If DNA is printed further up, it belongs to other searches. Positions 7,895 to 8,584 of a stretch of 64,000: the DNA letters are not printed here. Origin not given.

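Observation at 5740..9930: Four translationally coupled genes: ResB-like, CcsA, a small membrane protein and a B12-radical SAM enzyme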

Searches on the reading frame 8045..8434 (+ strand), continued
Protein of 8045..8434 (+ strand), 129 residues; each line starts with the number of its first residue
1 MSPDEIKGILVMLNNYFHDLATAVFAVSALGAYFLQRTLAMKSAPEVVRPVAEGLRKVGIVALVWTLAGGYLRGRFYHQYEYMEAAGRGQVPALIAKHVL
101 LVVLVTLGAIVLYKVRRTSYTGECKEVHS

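Call 89: search_protein_families(library=pfam, proteins=[P0251, P0260, P0265, P0344, P0334, P0242, P0277, P0243, P0322, P0382], max_evalue=0.001)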
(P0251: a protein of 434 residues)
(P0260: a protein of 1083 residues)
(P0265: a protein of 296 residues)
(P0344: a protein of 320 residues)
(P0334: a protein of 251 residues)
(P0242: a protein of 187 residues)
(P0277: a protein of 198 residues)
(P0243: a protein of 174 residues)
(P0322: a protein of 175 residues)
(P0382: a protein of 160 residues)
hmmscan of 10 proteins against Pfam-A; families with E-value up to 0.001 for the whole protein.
P0251 (434 aa): 6 families
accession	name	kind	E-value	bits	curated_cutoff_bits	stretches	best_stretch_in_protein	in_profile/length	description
PF13624.11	SurA_N_3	-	7.1e-17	62.1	27.2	1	123-258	18-161/162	SurA-like N-terminal domain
PF13145.12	Rotamase_2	-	2.3e-14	54.7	27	1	269-391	2-121/121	PPIC-type PPIASE domain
PF13623.11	SurA_N_2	-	1.2e-10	41.9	28.5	1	123-225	19-122/145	SurA-like N-terminal domain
PF09312.16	SurA_N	-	4.6e-08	33.7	30.8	1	144-255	5-114/118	SurA N-terminal domain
PF00639.27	Rotamase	-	1.9e-05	26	21.7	1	300-376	19-96/97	PPIC-type PPIASE domain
PF13616.12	Rotamase_3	-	0.00018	22.5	22.5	1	300-378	37-115/116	PPIC-type PPIASE domain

P0260 (1083 aa): 8 families
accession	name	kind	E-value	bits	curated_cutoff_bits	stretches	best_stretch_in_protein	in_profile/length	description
PF22352.2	K319L-like_PKD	-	2.4e-41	140.1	27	3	972-1041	14-84/84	K319L-like, PKD domain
PF18911.6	PKD_4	-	7.1e-20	71.3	27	0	676-753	1-74/85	PKD domain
PF00801.26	PKD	-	1.3e-11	44.7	23.5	1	166-235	6-74/80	PKD domain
PF18884.5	TSP3_bac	-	5.7e-08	32.9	25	0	522-539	5-22/22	Bacterial TSP3 repeat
PF08450.18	SGL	-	9.5e-06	25.8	26.3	0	263-466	9-217/246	SMP-30/Gluconolactonase/LRE-like region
PF01436.27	NHL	-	2.6e-05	24.5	20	0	257-274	4-21/28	NHL repeat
PF21027.3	Sde0182_C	-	0.00013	22.9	27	0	972-995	2-25/83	Cellulose-binding protein Sde0182, C-terminal domain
PF11896.14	GlgE_dom_N_S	-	0.00089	20.1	25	0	868-939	17-93/179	Alpha-1,4-glucan:maltose-1-phosphate maltosyltransferase, domain N/S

P0265 (296 aa): 2 families
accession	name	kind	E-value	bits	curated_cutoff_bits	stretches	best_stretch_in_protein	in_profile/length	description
PF01789.22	PsbP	-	0.00011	22.7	23.5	1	150-287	5-147/155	PsbP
PF08786.17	DcrB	-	0.00066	20.2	27.2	1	182-289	15-124/127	DcrB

P0344 (320 aa): 0 families

P0334 (251 aa): 0 families

P0242 (187 aa): 1 family
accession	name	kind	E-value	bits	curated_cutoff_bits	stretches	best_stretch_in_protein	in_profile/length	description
PF12263.13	DUF3611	-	0.001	19.4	27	0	103-176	2-76/175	Protein of unknown function (DUF3611)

P0277 (198 aa): 0 families

P0243 (174 aa): 0 families

P0322 (175 aa): 0 families

P0382 (160 aa): 0 families
